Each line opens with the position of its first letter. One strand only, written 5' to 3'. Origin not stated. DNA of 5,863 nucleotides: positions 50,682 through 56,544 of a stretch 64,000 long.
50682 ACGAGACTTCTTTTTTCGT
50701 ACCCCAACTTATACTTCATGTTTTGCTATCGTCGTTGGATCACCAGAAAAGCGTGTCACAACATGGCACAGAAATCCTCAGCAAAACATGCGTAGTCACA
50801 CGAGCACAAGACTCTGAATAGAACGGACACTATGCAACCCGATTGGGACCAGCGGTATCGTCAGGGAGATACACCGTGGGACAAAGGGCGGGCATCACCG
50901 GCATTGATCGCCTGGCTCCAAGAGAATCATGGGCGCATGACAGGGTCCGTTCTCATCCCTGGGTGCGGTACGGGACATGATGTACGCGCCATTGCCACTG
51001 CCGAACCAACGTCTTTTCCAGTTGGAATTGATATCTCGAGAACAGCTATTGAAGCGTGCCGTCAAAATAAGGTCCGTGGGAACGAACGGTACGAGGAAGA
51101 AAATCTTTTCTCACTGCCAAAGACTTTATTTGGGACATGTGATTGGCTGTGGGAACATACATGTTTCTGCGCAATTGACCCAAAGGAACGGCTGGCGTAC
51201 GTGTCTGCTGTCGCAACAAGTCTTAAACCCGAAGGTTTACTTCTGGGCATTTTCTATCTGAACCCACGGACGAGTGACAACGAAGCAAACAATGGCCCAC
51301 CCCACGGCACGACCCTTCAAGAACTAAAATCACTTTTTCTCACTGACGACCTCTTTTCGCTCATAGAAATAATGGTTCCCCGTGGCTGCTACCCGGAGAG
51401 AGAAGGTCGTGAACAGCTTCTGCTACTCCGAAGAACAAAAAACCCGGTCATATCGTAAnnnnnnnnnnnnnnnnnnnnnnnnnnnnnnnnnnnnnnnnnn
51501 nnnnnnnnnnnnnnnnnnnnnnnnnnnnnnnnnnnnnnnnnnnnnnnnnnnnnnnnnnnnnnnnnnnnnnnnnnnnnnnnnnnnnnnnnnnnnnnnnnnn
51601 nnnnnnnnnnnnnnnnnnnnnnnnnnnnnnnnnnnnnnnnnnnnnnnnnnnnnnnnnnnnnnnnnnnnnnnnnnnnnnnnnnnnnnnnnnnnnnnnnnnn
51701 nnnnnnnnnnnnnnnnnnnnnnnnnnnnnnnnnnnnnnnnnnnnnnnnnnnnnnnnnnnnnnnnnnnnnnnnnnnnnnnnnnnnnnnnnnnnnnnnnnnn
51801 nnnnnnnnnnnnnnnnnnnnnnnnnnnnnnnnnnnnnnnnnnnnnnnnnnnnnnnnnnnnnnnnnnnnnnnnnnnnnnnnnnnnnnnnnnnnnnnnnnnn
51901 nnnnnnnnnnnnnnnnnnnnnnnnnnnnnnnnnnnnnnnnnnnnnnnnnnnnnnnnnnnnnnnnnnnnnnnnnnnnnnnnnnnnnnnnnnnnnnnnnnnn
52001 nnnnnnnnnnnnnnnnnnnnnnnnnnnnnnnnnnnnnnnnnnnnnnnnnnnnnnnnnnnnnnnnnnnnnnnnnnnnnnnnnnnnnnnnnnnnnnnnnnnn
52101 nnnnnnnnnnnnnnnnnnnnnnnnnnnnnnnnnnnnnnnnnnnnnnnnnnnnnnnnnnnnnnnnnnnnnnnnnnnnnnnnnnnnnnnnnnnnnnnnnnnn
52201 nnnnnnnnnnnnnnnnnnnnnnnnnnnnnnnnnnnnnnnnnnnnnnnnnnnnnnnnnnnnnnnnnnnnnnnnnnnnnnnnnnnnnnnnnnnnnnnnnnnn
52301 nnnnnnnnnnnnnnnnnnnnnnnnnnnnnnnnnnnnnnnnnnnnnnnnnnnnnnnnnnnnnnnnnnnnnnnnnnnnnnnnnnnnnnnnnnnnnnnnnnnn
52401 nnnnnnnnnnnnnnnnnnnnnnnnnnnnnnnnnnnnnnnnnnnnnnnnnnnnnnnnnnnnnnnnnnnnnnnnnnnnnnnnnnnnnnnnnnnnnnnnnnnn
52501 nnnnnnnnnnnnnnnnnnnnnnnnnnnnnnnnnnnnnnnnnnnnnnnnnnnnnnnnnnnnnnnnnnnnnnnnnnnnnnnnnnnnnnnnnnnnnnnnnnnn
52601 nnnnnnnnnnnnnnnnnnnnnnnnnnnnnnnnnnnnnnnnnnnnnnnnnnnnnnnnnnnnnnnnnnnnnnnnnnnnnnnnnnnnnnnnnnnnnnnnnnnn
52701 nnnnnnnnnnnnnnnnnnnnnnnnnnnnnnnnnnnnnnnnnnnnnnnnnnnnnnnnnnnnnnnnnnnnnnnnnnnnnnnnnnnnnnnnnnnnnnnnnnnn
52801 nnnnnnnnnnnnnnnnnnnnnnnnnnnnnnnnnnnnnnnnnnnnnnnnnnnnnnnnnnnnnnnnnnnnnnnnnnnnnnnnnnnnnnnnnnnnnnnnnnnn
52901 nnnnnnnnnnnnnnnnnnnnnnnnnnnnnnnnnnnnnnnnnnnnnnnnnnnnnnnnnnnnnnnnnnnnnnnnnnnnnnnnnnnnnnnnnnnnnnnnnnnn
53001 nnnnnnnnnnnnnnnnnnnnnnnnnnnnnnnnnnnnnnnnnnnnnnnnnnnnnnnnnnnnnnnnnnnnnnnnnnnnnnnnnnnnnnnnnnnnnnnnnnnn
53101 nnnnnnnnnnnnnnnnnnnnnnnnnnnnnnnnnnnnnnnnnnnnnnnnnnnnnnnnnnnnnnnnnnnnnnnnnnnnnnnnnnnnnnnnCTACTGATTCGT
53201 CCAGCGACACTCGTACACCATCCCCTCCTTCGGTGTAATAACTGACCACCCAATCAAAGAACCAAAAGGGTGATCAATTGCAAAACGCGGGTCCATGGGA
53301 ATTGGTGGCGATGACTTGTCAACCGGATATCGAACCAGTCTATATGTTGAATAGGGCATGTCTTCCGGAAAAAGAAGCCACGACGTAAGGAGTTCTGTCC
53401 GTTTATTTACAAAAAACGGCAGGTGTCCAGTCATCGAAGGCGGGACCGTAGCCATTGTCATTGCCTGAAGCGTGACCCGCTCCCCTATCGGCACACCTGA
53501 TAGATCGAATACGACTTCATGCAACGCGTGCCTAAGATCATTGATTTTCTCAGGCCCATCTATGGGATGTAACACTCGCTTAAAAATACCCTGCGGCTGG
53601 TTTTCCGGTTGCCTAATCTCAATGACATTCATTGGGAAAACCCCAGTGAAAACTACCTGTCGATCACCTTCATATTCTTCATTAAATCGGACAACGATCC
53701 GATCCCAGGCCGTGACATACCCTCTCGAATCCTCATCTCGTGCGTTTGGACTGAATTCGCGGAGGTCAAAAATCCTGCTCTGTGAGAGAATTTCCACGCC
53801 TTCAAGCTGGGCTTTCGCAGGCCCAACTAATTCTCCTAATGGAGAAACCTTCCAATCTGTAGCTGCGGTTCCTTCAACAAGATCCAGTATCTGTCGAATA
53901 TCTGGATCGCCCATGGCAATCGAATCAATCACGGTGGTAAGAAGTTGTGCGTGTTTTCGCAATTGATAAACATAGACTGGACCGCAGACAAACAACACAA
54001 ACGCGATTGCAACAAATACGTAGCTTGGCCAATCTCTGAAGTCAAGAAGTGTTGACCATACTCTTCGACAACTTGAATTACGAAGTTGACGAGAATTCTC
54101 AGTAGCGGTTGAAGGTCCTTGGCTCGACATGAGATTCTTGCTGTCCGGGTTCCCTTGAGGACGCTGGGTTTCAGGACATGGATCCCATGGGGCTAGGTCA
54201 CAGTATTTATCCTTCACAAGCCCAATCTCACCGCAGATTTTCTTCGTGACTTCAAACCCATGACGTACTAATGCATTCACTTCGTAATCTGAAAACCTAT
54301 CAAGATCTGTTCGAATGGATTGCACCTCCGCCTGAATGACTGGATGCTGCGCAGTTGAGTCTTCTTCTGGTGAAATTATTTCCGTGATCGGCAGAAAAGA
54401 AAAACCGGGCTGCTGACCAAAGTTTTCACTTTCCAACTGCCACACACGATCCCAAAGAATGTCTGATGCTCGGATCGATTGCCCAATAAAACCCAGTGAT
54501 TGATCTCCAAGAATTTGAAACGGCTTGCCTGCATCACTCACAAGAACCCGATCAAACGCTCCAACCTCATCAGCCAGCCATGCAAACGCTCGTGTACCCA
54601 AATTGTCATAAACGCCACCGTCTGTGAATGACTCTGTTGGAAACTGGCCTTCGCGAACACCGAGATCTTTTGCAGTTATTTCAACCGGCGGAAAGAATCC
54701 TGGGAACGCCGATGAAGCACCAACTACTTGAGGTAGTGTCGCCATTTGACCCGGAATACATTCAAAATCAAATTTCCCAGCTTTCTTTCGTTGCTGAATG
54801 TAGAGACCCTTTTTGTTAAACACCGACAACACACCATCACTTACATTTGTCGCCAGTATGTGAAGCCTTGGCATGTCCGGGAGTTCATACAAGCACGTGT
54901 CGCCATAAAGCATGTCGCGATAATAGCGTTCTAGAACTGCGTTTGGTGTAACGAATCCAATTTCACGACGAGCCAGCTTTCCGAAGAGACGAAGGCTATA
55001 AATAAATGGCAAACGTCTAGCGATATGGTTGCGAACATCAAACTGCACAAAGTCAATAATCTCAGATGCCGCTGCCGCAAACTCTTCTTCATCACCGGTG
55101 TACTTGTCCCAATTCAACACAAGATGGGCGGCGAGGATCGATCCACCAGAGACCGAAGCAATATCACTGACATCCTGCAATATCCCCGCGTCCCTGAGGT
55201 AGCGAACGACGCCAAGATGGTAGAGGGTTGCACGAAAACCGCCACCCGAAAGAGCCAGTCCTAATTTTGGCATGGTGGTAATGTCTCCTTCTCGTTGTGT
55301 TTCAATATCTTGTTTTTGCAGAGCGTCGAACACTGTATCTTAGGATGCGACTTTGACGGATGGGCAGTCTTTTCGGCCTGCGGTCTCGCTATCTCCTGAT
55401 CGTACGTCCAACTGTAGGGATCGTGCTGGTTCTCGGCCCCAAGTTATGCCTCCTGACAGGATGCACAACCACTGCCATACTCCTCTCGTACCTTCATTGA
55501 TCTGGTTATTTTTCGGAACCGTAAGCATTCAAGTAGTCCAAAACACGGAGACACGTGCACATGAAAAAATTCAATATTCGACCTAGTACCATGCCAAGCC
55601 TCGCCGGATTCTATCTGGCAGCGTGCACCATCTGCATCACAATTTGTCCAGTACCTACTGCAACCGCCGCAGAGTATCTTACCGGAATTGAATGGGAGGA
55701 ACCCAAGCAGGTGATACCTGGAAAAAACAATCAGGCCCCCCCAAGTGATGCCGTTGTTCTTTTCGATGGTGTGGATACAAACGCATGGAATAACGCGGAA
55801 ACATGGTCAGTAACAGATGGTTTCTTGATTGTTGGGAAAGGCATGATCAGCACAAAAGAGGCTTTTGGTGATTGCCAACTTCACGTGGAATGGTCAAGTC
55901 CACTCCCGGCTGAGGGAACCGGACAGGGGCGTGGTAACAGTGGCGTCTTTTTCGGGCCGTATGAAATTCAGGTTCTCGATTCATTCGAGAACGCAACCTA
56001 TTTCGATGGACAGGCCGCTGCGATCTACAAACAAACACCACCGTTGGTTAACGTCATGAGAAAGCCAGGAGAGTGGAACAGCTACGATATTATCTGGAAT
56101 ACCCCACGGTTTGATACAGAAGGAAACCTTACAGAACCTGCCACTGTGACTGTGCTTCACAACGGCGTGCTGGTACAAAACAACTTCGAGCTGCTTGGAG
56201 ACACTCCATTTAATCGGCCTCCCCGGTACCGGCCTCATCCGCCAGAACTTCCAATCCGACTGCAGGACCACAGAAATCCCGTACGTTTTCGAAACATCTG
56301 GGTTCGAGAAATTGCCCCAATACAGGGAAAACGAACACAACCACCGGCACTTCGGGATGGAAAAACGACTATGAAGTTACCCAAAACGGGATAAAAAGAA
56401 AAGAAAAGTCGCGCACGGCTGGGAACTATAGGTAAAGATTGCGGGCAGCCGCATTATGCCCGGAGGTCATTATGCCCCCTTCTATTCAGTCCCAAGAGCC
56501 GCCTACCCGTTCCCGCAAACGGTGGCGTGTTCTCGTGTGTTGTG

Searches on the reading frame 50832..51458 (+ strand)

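Call 36: search_protein_families(library=pfam, proteins=[window:50832-51458:+], max_evalue=0.00001)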
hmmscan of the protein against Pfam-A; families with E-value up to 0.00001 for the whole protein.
window:50832-51458:+ (208 aa): 5 families
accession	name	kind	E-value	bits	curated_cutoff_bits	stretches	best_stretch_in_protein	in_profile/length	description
PF05724.17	TPMT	-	2.3e-27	96.5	26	1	4-171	5-181/218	Thiopurine S-methyltransferase (TPMT)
PF13649.12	Methyltransf_25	-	1.1e-08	36.1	27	1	40-135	1-97/97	Methyltransferase domain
PF08242.18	Methyltransf_12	-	6.3e-08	33.7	30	1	44-137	4-98/98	Methyltransferase domain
PF13847.12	Methyltransf_31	-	1.2e-06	28.7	27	1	41-98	8-69/145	Methyltransferase domain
PF08241.18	Methyltransf_11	-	2.1e-06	28.7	21.2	1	43-138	3-94/95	Methyltransferase domain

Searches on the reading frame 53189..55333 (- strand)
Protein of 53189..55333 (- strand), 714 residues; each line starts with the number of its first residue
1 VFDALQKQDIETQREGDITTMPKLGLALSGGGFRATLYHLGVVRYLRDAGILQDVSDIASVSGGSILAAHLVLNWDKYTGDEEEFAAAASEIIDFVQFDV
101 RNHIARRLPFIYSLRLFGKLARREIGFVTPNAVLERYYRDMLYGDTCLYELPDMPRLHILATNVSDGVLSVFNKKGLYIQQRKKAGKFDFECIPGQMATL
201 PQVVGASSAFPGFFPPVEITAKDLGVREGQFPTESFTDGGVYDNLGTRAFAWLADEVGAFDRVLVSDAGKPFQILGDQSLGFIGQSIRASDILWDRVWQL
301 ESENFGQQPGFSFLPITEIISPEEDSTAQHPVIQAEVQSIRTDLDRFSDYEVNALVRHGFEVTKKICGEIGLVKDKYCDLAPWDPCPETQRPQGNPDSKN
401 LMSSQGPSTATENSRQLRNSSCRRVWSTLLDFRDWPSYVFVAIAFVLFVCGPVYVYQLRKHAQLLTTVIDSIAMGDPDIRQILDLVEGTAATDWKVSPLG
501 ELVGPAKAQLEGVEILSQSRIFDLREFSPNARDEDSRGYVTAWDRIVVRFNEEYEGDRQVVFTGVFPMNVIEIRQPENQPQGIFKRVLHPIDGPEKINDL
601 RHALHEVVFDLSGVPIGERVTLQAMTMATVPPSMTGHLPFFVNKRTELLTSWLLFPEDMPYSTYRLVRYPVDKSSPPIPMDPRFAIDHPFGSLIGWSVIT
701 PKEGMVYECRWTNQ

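Call 36: search_protein_families(library=pfam, proteins=[window:53189-55333:-], max_evalue=0.00001)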
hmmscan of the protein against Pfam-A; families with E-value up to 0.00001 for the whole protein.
window:53189-55333:- (714 aa): 1 family
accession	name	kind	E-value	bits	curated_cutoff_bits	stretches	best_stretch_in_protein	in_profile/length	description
PF01734.28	Patatin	-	4.1e-18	66.7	27.7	1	26-250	1-190/191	Patatin-like phospholipase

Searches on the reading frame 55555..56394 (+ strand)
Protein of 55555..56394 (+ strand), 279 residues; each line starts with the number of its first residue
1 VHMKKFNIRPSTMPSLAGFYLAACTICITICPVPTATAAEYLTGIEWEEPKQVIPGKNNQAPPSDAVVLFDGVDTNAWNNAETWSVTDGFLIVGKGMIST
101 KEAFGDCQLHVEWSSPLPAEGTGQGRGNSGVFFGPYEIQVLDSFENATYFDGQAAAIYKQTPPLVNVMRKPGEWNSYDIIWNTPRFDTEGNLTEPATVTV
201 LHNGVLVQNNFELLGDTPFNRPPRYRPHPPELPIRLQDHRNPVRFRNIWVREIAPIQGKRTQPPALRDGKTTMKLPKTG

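Call 36: search_protein_families(library=pfam, proteins=[window:55555-56394:+], max_evalue=0.00001)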
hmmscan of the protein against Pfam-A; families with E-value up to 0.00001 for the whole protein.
window:55555-56394:+ (279 aa): 1 family
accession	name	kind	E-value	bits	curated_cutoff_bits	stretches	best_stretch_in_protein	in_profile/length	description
PF06439.18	3keto-disac_hyd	-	1.2e-39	136.7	26.8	1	66-251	2-187/187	3-keto-disaccharide hydrolase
